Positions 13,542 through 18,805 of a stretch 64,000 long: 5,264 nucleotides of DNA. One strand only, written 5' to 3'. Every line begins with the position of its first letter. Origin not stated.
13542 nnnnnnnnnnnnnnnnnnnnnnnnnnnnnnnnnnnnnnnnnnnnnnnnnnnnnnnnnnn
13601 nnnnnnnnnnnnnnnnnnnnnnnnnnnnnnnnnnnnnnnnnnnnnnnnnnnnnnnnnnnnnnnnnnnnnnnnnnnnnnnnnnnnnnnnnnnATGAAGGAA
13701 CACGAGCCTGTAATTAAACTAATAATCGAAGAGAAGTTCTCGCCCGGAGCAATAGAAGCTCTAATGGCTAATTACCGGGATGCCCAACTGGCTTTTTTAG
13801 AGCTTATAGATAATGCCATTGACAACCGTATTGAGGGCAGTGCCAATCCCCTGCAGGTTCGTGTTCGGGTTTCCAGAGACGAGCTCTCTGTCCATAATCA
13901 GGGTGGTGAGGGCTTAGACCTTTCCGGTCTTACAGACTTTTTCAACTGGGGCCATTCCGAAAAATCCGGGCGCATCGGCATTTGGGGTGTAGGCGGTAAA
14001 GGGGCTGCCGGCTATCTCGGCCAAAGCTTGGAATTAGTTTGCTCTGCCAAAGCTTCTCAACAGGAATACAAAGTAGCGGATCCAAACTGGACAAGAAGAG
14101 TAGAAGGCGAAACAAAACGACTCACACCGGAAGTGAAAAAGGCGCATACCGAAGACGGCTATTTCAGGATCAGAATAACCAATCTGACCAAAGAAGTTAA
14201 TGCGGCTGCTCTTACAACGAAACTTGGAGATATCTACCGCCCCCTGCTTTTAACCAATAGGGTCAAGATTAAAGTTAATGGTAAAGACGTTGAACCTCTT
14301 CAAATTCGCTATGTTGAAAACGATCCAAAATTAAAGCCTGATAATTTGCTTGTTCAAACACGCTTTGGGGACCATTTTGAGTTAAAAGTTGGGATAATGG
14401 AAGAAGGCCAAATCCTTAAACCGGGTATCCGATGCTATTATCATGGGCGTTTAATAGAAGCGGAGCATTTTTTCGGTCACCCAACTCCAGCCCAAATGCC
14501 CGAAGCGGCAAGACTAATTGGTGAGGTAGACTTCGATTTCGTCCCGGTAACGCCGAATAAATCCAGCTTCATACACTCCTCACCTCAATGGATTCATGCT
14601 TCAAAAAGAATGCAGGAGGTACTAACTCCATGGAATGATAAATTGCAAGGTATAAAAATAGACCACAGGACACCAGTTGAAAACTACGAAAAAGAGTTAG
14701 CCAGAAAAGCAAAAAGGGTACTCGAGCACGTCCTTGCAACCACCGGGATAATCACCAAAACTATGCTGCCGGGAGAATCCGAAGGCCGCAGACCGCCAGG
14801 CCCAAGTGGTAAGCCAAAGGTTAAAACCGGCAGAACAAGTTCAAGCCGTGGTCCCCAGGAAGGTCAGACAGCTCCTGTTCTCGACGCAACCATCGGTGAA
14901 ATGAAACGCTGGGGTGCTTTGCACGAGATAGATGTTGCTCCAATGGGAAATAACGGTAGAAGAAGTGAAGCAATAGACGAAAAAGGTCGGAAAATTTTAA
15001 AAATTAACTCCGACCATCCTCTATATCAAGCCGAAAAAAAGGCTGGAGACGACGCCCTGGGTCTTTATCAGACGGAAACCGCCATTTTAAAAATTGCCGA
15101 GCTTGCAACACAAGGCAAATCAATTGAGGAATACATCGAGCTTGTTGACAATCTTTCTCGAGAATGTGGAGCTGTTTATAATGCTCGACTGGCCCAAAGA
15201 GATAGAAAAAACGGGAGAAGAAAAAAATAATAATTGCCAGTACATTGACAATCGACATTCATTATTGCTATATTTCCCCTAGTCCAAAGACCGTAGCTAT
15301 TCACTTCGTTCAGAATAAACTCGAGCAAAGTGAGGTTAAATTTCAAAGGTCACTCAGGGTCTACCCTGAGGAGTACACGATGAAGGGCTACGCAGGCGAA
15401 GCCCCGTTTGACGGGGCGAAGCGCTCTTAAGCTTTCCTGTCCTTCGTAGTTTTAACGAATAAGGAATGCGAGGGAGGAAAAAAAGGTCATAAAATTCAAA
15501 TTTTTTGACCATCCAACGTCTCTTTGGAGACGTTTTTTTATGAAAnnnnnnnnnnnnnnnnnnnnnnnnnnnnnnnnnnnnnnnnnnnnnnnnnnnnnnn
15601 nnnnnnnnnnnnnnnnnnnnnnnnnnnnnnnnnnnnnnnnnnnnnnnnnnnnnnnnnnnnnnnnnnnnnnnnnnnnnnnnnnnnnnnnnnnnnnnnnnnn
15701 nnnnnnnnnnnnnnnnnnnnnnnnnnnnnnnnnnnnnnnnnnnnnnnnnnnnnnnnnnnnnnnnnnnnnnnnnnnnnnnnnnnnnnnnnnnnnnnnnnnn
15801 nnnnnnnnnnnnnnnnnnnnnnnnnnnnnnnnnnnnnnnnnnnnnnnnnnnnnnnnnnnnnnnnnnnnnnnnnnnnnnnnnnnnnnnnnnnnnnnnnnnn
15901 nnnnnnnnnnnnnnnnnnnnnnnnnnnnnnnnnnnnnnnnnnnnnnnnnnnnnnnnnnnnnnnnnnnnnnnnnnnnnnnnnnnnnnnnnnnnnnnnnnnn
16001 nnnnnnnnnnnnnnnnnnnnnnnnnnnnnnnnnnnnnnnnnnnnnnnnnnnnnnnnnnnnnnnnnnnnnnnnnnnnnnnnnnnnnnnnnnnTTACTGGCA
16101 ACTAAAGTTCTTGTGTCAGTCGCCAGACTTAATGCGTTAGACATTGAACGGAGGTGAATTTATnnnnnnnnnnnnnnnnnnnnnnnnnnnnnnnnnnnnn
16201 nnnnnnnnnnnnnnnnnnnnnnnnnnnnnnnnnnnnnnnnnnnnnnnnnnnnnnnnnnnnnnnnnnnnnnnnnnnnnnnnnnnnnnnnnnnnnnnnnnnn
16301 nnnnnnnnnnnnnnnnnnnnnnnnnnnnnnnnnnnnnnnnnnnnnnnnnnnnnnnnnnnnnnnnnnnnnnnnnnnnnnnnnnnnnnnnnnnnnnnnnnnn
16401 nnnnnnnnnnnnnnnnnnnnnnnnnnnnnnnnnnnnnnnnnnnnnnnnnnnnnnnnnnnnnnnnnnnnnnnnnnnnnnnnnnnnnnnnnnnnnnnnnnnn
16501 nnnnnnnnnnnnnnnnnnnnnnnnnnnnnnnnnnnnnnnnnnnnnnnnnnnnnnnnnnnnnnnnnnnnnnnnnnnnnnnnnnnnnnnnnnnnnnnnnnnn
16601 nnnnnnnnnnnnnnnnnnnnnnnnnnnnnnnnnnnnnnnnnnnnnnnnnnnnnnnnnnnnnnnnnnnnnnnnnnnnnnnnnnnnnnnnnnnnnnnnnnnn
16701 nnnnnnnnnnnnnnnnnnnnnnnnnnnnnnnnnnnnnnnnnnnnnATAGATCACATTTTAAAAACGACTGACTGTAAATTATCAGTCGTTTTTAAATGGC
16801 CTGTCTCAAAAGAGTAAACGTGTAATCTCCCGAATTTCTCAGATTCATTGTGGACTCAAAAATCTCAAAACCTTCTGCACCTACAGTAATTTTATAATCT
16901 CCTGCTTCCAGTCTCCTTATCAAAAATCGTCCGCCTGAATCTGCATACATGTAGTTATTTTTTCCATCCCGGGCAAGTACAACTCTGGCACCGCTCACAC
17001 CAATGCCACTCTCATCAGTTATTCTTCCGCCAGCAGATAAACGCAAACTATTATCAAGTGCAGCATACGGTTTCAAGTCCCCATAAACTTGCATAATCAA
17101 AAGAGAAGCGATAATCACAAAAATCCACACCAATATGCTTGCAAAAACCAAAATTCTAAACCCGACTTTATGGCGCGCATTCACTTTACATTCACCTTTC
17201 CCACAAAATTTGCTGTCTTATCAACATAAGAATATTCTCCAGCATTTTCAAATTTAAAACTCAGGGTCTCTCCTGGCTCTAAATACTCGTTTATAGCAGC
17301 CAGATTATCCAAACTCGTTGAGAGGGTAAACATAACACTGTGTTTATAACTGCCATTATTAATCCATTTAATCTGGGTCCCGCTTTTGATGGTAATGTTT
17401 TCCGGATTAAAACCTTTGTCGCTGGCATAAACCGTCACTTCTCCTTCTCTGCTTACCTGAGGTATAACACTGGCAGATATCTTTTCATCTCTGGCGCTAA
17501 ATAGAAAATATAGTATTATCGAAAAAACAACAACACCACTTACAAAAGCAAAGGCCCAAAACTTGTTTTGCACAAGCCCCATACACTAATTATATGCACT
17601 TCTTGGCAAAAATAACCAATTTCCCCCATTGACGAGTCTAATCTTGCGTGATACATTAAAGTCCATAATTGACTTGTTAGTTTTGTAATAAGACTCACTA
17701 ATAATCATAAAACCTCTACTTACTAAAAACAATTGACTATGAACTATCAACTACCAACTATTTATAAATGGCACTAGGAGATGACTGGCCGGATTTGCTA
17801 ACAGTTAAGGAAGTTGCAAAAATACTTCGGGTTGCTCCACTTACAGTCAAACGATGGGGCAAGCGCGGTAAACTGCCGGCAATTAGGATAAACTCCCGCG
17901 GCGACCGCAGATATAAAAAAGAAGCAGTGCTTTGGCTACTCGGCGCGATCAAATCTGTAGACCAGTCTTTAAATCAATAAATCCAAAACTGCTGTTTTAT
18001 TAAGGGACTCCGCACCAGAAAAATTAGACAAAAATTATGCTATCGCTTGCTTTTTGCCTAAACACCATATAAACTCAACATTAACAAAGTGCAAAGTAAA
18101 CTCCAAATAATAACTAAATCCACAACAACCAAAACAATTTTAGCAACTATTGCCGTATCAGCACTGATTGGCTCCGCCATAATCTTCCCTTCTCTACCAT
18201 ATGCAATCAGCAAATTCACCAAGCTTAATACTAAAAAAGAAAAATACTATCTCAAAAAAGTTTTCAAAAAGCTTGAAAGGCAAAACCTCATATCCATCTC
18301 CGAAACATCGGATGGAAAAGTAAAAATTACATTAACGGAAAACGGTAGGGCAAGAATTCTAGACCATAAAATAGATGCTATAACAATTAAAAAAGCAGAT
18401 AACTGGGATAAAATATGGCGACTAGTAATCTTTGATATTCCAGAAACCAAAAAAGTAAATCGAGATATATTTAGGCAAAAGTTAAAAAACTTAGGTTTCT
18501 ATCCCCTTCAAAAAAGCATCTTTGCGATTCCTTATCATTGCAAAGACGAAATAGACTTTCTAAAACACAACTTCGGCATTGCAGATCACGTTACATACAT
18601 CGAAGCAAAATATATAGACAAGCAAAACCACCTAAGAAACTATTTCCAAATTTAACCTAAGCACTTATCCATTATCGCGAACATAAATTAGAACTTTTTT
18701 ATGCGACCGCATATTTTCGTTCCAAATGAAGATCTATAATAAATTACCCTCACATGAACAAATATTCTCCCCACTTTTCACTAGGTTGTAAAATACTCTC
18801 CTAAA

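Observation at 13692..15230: MORC-like GHKL ATPase with a MORC-type G2 box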

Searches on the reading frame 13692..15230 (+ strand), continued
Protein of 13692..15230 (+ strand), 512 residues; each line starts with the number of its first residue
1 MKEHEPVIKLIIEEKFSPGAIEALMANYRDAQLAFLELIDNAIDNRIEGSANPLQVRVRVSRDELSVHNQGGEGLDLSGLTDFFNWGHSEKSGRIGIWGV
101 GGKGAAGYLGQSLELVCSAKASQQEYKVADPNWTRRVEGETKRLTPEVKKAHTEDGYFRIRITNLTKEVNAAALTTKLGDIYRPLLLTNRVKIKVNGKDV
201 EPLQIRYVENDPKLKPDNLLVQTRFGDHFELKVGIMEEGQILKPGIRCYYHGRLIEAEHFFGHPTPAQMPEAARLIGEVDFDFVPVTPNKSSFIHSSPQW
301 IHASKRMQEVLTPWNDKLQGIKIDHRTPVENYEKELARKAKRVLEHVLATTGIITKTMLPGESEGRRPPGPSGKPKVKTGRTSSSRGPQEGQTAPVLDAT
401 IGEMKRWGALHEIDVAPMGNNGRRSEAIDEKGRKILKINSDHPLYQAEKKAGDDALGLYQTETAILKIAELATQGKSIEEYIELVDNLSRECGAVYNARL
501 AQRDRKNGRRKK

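Call 89: find_encoding_contigs(protein=P0039, flank=10000, max_places=1)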
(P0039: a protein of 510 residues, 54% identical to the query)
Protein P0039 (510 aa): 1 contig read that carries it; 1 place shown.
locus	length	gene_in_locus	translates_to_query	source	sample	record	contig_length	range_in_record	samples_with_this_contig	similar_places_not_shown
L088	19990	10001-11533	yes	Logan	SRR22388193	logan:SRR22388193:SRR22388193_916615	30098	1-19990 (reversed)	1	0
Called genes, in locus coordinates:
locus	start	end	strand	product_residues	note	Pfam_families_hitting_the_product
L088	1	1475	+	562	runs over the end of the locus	PF13196:DUF4012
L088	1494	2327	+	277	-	PF00702:Hydrolase (faint), PF08282:Hydrolase_3 (weak)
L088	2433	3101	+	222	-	PF01797:Y1_Tnp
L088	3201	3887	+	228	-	PF11967:RecO_N, PF02565:RecO_C (weak)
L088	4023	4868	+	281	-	-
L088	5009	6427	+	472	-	PF00587:tRNA-synt_2b, PF03129:HGTP_anticodon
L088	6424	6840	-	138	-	PF01850:PIN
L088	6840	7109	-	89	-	-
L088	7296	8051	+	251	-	-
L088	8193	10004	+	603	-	-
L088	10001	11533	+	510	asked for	-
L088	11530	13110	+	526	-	-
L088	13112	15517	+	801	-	-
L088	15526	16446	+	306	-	-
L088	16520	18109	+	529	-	PF13522:GATase_6, PF13537:GATase_7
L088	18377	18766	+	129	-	PF02381:MraZ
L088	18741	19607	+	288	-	PF01795:Methyltransf_5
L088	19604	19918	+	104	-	-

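Call 90: find_encoding_contigs(protein=P0052, flank=10000, max_places=1)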
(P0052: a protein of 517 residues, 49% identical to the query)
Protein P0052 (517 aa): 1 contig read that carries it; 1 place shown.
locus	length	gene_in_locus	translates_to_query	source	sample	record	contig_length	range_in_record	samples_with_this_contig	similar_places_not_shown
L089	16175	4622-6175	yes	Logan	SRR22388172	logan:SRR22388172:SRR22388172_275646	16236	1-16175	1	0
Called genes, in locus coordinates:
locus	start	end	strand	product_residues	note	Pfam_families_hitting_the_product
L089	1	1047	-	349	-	?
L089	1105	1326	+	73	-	-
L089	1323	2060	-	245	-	PF01182:Glucosamine_iso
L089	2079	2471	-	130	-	PF01641:SelR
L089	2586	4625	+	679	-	-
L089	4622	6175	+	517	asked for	PF13589:HATPase_c_3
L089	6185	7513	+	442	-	-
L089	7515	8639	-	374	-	PF02163:Peptidase_M50, PF13180:PDZ_2, PF00595:PDZ (faint), PF17820:PDZ_6 (weak)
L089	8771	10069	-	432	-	PF00675:Peptidase_M16, PF05193:Peptidase_M16_C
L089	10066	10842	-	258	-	PF00881:Nitroreductase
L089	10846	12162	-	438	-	PF02624:YcaO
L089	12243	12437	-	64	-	-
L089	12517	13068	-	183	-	PF01765:RRF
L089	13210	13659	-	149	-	PF25025:EF-Ts_N (weak), PF00889:EF_TS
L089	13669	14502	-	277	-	PF00318:Ribosomal_S2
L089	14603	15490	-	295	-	-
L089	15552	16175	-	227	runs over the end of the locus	?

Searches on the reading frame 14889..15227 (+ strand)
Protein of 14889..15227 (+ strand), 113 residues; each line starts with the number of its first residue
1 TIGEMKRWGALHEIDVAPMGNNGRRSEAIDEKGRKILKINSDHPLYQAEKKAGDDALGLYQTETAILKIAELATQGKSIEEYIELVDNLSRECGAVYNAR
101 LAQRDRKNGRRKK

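Call 60: predict_structure(alignment_id=A5)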
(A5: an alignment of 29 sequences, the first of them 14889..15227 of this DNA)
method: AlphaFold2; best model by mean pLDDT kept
length: 113 residues; sequences in the alignment: 29
mean_pLDDT: 83.3   pTM: 0.74
mean pLDDT of the five models: 83.3, 82.8, 82.5, 81.0, 80.5
residues with pLDDT >= 90: 55; 70-90: 40; 50-70: 8; < 50: 10
segments of 3 or more residues with pLDDT < 50: 1-9
pLDDT, mean of each block of 10 residues (from residue 1): 43 80 85 87 94 92 93 94 95 88 75 57
secondary structure, 60 per line:
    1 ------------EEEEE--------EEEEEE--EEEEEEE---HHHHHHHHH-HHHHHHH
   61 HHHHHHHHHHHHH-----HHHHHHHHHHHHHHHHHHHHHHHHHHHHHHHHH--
elements in order: E13-17 E26-31 E34-40 H44-52 H54-73 H79-111

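Call 62: fold_search(model_id=the predicted structure, library=pdb)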
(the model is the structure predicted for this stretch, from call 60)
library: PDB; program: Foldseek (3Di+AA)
matches with E <= 10: 572; with E <= 0.001: 0
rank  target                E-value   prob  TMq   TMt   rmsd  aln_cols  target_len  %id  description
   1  8i8b_I                1.5e-01  0.57  0.33  0.26   6.4        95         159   13  Outer shell and inner layer structures of Autographa californica multiple nucleopolyhedrovirus (AcMNPV) (released 2023-12-13)
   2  2ioq_B                2.1e-01  0.51  0.36  0.10   5.5        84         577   19  Crystal Structure of full-length HTPG, the Escherichia coli HSP90 (released 2006-11-21)
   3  1sf8_C                2.7e-01  0.69  0.42  0.40   4.9       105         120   14  Crystal structure of the carboxy-terminal domain of htpG, the E. coli Hsp90 (released 2004-06-15)
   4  8vwi_J                3.4e-01  0.25  0.27  0.17  16.2       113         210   13  The base complex of the AcMNPV baculovirus nucleocapsid (Class 1, localised reconstruction) (released 2024-11-06)
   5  7z5g_B                3.9e-01  0.21  0.26  0.12   6.6        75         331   13  human apo MATCAP (released 2022-05-11)
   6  7z6s_C                3.9e-01  0.20  0.26  0.12   6.6        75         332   12  MATCAP bound to a human 14 protofilament microtubule (released 2022-05-11)
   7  8vwi_Q                4.7e-01  0.16  0.26  0.19  10.5       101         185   12  The base complex of the AcMNPV baculovirus nucleocapsid (Class 1, localised reconstruction) (released 2024-11-06)
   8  9h2a_B                5.1e-01  0.18  0.26  0.16  15.2       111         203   11  AcMNPV complete basal cap (released 2025-06-04)
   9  7z5g_D                5.1e-01  0.18  0.26  0.12   6.7        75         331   12  human apo MATCAP (released 2022-05-11)
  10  6cyj_A                5.4e-01  0.18  0.25  0.12   9.9        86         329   14  Mycobacterium tuberculosis transcriptional regulator (released 2019-04-17)
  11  5m7h                  5.4e-01  0.07  0.16  0.08  13.9       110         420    8  Crystal structure of Bacillus subtilis EngA in complex with phosphate ion and GMPPNP (released 2017-12-20)
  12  6mdw                  5.8e-01  0.23  0.35  0.25   5.2        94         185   13  Mechanism of protease dependent DPC repair (released 2019-04-10)
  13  6d2s                  5.8e-01  0.21  0.25  0.13   8.4        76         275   13  Mycobacterium tuberculosis transcriptional regulator (released 2019-04-17)
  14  6cz6_A                6.1e-01  0.15  0.24  0.11  10.1        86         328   17  Mycobacterium tuberculosis transcriptional regulator (released 2019-04-17)
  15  8i8c_N                6.5e-01  0.18  0.29  0.19   9.5        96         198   10  Plug structure of the Autographa californica multiple nucleopolyhedrovirus (AcMNPV) (released 2023-12-13)
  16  1sf8_H                7.0e-01  0.47  0.42  0.41   5.3       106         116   14  Crystal structure of the carboxy-terminal domain of htpG, the E. coli Hsp90 (released 2004-06-15)
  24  1sf8_G                8.5e-01  0.33  0.38  0.36   6.3       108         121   12  Crystal structure of the carboxy-terminal domain of htpG, the E. coli Hsp90 (released 2004-06-15)
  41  1sf8_A                1.3e+00  0.30  0.42  0.41   5.2       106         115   13  Crystal structure of the carboxy-terminal domain of htpG, the E. coli Hsp90 (released 2004-06-15)
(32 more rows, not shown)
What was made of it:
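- The dimerisation role of the C-terminal domain rests on a non-significant fold match (E=0.15-0.3; call 62). The C-terminal domain weakly resembles the HtpG C-terminal dimerisation domain (call 62).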

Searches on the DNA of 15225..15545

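Call 56: search_rna_families(source=window, start=15225, end=15545, threshold=evalue, max_evalue=1)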
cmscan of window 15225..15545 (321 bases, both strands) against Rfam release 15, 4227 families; matches with E-value up to 1: 4.
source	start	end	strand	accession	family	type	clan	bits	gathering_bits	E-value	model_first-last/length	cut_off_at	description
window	15438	15541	+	RF00515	PyrR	Cis-reg;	-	23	54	0.41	1-115/115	no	PyrR binding site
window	15486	15545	+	RF02362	Yfr10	Gene; sRNA;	-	22.6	43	0.34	1-75/78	3'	Cyanobacterial functional RNA 10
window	15323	15403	-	RF02631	Hrs13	Gene; sRNA;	-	19.9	52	0.01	1-82/82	no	Hfq-regulated sRNA 13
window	15421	15489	+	RF00736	mir-320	Gene; miRNA;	-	15.7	55.5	0.63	1-76/76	no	mir-320 microRNA precursor family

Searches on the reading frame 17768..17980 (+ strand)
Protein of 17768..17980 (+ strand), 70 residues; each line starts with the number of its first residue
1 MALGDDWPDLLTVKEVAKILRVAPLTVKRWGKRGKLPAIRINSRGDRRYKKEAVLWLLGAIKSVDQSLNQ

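Call 87: search_protein_families(library=pfam, proteins=[window:17768-17980:+], max_evalue=0.001)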
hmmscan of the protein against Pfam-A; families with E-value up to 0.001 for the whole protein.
window:17768-17980:+ (70 aa): 3 families
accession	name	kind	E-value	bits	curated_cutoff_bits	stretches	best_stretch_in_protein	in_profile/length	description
PF12728.13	HTH_17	-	1.7e-10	41.4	27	1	10-54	1-43/51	Helix-turn-helix domain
PF13411.12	MerR_1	-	1.2e-09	38.6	21.6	1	12-59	2-48/69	MerR HTH family regulatory protein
PF00376.29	MerR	-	3.2e-07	30.5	28.2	1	12-49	1-38/38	MerR family regulatory protein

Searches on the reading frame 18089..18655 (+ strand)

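Call 3: search_protein_families(library=pfam, proteins=[window:18089-18655:+], max_evalue=1)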
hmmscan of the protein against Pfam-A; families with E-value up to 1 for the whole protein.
window:18089-18655:+ (188 aa): 6 families
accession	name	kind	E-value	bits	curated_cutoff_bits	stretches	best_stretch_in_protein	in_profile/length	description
PF20803.2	PaaX_M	-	5.2e-22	78.2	24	1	104-180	2-78/83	PaaX protein central Cas2-like domain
PF09827.14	CRISPR_Cas2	-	0.00017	22.1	23.8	1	110-147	2-36/74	CRISPR associated protein Cas2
PF04458.17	DUF505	-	0.0041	16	28.7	1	52-113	29-89/622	Protein of unknown function (DUF505)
PF25304.1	WH_eIF2D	-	0.03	15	27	1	14-87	16-85/92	eIF2D winged helix domain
PF24121.1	Cas8b_N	-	0.065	13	27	1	87-132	77-120/265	Type I-B CRISPR Cas8b N-terminal domain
PF13786.12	DUF4179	-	0.069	14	30.1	1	13-84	6-78/94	Domain of unknown function (DUF4179)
